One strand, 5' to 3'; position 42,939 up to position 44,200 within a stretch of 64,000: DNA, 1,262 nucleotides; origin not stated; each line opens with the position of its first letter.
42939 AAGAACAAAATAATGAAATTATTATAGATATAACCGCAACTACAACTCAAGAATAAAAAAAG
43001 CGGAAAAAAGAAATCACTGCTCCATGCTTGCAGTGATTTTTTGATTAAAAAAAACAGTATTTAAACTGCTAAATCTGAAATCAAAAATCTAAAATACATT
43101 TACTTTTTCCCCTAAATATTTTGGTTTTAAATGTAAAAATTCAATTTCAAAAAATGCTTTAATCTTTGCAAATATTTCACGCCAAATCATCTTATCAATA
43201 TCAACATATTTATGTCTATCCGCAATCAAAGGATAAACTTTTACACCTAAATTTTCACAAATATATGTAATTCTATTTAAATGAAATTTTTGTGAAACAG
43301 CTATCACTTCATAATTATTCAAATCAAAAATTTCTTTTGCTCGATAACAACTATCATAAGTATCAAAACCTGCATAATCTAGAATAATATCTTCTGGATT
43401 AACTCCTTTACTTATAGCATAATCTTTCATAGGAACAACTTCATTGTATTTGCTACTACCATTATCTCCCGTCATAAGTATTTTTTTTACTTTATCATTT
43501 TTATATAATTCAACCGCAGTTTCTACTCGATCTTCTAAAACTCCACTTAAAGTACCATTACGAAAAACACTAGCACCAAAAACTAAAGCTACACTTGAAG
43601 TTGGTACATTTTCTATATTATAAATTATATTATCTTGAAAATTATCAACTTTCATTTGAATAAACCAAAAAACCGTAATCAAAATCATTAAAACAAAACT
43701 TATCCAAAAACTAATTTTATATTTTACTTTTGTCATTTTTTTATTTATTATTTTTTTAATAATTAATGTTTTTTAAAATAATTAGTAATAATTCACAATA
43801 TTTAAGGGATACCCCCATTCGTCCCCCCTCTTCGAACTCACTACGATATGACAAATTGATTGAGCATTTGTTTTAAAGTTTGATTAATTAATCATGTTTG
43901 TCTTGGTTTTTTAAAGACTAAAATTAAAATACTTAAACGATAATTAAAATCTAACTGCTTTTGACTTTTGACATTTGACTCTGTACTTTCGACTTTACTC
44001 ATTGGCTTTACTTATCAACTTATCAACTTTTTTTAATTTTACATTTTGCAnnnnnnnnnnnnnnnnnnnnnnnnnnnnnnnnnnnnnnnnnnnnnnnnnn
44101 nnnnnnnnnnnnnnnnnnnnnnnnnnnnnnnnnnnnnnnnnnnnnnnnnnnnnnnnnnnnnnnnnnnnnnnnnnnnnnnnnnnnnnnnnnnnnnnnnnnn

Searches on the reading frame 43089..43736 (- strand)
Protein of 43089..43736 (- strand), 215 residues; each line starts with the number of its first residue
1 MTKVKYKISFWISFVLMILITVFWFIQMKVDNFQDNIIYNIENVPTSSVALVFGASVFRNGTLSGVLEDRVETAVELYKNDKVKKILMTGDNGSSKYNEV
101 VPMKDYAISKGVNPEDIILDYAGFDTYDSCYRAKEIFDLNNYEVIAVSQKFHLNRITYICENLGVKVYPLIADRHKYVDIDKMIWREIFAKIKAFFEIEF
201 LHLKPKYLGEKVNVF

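Call 17: search_protein_families(library=pfam, proteins=[window:43089-43736:-])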
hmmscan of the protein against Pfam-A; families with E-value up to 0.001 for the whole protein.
window:43089-43736:- (215 aa): 1 family
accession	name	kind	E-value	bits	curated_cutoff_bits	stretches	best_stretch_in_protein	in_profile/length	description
PF02698.23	DUF218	-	9.9e-23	81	27.6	1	49-189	2-132/133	DUF218 domain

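Call 92: find_homologous_proteins(query=window:43089-43736:-, max_evalue=1e-30)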
Query window:43089-43736:- (215 aa): 310 proteins with E <= 1e-30 among 983 candidates; the best 120 are listed.
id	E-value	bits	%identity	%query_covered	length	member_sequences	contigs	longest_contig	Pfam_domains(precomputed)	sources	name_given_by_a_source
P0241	6.5e-138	475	100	100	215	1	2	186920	PF02698.24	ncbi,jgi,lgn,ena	ncbi:MAG: ElyC/SanA/YdcF family protein [Patescibacteria group bacterium]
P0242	1.5e-105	370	75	100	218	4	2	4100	PF02698.24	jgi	-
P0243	1.9e-97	343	72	100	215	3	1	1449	PF02698.24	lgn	-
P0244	1.2e-79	285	68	87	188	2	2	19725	PF02698.24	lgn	-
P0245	4.5e-61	224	52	95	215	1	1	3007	PF02698.24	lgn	-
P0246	6.2e-61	224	52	98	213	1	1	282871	PF02698.24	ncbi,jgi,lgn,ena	ncbi:MAG: ElyC/SanA/YdcF family protein [Candidatus Magasanikbacteria bacterium]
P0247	5.1e-59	217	52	93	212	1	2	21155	PF02698.24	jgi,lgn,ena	jgi:vancomycin permeability regulator SanA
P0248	2.8e-58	215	53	96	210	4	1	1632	PF02698.24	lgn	-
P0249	3.6e-58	215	50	96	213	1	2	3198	PF02698.24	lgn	-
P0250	5.5e-58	214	55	88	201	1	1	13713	PF02698.24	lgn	-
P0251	5.0e-57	211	54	88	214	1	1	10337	PF02698.24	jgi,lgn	-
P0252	8.2e-56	207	52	95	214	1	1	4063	PF02698.24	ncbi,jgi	jgi:SanA protein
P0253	1.0e-55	207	50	96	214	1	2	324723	PF02698.24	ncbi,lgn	-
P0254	3.2e-55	205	51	97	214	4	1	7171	PF02698.24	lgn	-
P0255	1.4e-54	203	50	95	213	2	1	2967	PF02698.24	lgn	-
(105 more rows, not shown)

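Call 93: find_encoding_contigs(protein=P0242, flank=4000, max_places=3)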
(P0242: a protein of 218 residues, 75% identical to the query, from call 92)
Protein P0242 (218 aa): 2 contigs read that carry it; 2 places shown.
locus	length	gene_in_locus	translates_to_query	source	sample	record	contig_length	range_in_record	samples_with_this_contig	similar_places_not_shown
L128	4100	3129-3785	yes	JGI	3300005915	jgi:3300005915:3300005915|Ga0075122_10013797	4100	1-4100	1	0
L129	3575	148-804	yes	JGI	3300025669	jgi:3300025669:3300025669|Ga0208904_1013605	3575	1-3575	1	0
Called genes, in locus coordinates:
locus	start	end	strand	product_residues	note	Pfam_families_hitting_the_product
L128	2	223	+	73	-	?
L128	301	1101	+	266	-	PF06750:A24_N_bact, PF01478:Peptidase_A24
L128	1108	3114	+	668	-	PF22745:Nlig-Ia, PF01653:DNA_ligase_aden, PF00633:HHH (faint), PF03120:OB_DNA_ligase, PF12826:HHH_2, PF14520:HHH_5 (weak), PF00533:BRCT, PF12738:PTCB-BRCT (weak)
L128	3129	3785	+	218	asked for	PF02698:DUF218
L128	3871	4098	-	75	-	?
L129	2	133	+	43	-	?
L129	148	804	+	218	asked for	PF02698:DUF218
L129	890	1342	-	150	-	-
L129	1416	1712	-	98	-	PF02575:YbaB_DNA_bd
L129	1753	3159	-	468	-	PF00772:DnaB, PF03796:DnaB_C, PF13481:AAA_25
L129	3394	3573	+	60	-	?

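Call 94: find_encoding_contigs(protein=P0244, flank=4000, max_places=3)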
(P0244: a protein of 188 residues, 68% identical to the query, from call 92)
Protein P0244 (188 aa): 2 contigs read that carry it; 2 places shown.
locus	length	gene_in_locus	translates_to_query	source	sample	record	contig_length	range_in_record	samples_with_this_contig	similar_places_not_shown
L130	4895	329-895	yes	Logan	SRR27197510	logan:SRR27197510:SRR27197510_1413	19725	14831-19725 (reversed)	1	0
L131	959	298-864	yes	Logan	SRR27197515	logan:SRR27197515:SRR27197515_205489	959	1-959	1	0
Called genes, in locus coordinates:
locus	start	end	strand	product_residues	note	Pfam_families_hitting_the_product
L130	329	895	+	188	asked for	PF02698:DUF218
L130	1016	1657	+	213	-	-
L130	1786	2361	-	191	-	-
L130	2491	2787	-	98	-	PF02575:YbaB_DNA_bd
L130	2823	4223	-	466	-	PF00772:DnaB, PF06745:ATPase (faint), PF13481:AAA_25, PF03796:DnaB_C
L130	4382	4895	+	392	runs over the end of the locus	PF13439:Glyco_transf_4, PF13579:Glyco_trans_4_4, PF00534:Glycos_transf_1, PF13692:Glyco_trans_1_4, PF13524:Glyco_trans_1_2 (weak)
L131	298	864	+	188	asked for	PF02698:DUF218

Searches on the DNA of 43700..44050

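Call 43: search_rna_families(source=window, start=43700, end=44050, threshold=evalue, max_evalue=10, show_alignments=2)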
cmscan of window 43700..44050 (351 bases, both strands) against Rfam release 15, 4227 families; matches with E-value up to 10: 0.
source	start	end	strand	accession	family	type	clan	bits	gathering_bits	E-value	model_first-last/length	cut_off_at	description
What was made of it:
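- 43803..43848 (.): GC-rich patch upstream of the DUF218 gene. It is specific to this lineage and has no significant fold. No Rfam match (call 43).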
